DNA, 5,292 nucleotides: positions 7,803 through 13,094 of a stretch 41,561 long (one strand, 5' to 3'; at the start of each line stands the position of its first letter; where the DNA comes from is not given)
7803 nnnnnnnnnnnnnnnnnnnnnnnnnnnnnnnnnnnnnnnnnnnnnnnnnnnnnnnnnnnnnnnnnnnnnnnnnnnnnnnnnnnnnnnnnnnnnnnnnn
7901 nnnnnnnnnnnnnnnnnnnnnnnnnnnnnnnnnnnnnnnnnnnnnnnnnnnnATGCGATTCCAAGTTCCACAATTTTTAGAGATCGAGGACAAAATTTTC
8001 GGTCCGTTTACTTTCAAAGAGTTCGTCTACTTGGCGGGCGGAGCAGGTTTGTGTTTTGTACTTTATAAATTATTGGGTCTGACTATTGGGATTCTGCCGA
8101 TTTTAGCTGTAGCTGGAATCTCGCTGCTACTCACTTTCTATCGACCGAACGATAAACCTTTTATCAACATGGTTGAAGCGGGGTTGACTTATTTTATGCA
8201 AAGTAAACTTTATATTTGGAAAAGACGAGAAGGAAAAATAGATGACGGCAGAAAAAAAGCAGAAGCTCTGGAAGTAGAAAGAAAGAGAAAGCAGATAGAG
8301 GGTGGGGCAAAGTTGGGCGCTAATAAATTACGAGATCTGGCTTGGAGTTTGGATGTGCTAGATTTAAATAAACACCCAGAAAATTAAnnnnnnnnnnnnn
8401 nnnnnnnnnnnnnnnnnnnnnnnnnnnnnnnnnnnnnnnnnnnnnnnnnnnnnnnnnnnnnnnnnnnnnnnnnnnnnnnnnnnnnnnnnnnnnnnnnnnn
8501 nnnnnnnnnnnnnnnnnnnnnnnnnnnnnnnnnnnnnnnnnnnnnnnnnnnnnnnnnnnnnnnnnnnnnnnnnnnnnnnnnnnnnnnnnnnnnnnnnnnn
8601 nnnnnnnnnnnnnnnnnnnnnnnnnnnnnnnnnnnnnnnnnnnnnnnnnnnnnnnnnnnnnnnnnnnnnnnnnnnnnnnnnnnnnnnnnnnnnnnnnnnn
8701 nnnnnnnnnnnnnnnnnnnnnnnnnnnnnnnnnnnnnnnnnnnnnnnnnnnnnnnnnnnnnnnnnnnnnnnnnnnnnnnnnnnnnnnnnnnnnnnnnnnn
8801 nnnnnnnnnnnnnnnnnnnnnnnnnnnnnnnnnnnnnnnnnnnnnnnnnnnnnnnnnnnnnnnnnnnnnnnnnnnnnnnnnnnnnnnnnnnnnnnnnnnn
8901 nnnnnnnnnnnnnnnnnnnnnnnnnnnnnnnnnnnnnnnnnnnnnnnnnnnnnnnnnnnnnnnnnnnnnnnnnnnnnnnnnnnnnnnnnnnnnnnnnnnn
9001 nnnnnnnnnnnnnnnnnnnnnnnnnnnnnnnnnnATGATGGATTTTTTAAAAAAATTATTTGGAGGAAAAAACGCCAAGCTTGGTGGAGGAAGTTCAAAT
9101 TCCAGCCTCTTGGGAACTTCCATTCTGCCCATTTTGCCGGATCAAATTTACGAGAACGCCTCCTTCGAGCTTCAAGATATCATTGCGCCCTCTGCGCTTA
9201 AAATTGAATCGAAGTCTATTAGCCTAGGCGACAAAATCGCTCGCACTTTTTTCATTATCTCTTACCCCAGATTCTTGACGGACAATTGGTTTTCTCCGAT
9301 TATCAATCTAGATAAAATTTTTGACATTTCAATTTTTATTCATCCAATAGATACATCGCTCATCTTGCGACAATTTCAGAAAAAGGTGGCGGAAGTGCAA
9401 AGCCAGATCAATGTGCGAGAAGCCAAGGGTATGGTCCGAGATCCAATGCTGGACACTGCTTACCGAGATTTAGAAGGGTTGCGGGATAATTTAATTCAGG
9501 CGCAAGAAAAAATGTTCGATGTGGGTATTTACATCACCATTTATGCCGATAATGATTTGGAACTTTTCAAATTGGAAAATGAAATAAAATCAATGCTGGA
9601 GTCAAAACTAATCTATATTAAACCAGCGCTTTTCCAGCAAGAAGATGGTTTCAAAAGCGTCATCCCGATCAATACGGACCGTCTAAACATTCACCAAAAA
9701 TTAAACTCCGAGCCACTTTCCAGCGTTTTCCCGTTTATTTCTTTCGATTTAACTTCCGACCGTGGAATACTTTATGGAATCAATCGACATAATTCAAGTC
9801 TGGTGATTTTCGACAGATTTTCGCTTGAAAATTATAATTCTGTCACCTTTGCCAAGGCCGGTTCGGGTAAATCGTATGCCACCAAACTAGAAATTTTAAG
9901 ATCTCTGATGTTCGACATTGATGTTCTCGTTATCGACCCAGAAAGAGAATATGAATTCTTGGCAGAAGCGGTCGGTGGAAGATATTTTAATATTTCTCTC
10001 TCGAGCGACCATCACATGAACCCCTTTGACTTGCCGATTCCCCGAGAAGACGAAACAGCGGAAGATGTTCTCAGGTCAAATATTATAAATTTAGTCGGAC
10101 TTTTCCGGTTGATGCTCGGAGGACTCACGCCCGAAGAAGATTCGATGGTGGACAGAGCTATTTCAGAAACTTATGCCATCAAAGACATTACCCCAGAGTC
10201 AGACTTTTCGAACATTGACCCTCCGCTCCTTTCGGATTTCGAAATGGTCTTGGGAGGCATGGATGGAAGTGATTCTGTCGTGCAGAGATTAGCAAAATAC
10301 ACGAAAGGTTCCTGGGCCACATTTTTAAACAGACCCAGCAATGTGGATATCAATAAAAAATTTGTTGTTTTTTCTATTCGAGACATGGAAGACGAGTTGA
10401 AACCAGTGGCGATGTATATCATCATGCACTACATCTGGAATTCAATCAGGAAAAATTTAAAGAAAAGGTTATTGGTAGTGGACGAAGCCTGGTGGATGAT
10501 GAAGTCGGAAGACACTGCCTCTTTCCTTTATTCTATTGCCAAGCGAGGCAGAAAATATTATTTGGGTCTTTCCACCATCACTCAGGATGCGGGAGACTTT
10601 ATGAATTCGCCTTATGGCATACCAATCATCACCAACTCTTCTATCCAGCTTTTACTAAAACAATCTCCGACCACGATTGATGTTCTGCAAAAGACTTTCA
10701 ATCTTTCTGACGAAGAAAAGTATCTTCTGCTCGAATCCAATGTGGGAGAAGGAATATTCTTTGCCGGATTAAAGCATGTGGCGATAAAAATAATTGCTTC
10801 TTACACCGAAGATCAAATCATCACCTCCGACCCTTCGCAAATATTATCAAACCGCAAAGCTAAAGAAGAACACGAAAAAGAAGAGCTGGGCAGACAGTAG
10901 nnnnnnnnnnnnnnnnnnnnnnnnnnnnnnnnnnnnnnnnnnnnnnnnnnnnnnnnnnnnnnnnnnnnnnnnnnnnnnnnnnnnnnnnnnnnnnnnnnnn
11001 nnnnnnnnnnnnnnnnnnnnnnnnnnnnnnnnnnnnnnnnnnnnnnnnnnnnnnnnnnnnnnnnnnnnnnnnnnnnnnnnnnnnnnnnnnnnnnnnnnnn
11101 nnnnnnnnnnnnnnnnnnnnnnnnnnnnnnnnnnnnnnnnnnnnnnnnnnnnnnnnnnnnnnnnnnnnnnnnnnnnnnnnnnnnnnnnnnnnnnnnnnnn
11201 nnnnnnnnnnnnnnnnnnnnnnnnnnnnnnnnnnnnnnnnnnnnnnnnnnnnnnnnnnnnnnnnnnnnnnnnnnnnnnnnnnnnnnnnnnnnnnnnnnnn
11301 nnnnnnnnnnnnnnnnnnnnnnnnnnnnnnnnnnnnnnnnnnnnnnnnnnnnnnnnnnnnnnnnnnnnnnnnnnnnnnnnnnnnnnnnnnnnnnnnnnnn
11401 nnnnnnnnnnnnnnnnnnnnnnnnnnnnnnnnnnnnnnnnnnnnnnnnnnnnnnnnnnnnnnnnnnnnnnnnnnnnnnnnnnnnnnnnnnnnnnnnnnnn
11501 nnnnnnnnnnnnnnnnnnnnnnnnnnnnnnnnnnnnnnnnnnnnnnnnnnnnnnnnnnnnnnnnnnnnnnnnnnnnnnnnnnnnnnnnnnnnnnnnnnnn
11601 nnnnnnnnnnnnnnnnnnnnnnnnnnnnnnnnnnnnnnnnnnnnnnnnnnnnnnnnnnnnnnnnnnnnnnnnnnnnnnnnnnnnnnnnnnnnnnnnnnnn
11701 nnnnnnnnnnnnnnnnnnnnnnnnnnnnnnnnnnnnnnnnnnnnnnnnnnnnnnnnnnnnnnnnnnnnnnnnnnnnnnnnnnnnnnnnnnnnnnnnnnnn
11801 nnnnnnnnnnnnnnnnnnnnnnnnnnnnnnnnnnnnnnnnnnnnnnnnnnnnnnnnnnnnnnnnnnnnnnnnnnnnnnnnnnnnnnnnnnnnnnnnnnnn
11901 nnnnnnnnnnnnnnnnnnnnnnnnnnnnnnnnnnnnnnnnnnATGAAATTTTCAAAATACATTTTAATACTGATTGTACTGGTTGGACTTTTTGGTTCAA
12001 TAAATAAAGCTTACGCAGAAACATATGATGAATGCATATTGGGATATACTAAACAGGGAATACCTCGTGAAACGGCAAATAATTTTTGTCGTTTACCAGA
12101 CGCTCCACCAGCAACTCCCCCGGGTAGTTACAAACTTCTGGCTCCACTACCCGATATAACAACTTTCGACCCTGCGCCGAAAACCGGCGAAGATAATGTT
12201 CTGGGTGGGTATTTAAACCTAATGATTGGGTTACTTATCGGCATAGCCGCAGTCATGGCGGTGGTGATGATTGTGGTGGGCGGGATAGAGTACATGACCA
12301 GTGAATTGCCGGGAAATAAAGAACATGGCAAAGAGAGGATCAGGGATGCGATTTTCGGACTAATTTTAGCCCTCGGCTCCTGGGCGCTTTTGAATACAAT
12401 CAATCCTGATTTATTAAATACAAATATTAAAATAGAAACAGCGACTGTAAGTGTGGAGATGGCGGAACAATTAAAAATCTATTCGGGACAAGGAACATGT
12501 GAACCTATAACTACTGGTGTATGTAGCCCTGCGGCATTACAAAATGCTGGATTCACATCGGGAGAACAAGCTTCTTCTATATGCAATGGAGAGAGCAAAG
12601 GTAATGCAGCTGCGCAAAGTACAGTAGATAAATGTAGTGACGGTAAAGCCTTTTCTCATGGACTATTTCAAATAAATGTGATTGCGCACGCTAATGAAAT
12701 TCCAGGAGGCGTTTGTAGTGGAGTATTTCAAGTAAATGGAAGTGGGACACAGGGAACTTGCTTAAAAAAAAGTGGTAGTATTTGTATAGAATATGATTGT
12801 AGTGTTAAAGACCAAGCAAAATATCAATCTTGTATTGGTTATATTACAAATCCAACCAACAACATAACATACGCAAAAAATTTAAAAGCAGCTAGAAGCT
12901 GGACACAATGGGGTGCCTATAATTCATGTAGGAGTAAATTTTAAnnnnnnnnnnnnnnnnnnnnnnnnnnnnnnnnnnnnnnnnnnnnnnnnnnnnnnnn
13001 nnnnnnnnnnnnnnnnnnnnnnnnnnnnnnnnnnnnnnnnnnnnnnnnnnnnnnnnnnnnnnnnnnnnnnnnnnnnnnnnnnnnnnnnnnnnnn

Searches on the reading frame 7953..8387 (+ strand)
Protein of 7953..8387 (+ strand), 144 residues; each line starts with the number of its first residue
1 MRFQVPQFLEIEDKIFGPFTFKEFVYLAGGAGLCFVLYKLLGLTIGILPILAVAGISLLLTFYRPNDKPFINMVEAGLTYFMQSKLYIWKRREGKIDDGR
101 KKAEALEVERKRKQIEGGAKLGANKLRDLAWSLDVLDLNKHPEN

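Call 81: search_protein_families(library=pfam, proteins=[window:7953-8387:+], max_evalue=0.001)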
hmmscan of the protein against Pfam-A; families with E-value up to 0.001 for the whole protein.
window:7953-8387:+ (144 aa): 1 family
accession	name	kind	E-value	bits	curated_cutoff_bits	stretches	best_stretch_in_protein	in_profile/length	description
PF12666.12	PrgI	-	7.2e-07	30.1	27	1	10-87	8-83/91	PrgI family protein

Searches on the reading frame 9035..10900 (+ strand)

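Call 12: search_protein_families(library=pfam, proteins=[window:9035-10900:+], max_evalue=0.01)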
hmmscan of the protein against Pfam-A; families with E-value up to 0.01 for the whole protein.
window:9035-10900:+ (621 aa): 3 families
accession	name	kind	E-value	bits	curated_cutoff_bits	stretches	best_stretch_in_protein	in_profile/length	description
PF19044.6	P-loop_TraG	-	5.8e-24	84.9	25.8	1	264-570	27-347/413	TraG P-loop domain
PF12846.13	AAA_10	-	1.6e-09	37.7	27.5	2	266-327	21-85/362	AAA-like domain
PF01935.23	DUF87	-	3.6e-05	24.4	23.2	1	272-330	29-89/220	Helicase HerA, central domain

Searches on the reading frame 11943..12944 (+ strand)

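Call 12: search_protein_families(library=pfam, proteins=[window:11943-12944:+], max_evalue=0.01)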
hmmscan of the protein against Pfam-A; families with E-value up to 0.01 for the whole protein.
window:11943-12944:+ (333 aa): 4 families
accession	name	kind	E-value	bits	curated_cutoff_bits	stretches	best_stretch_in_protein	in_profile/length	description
PF18895.5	T4SS_pilin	-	5.7e-09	36.4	26.6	1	97-153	15-71/71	Type IV secretion system pilin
PF04956.18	TrbC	-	0.00065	20.3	27.9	1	89-153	39-98/98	TrbC/VIRB2 pilin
PF12704.14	MacB_PCD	-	0.0014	19.4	27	1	94-125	5-36/207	MacB-like periplasmic core domain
PF18896.5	SLT_3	-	0.0023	18.8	27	1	200-253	5-58/89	Lysozyme like domain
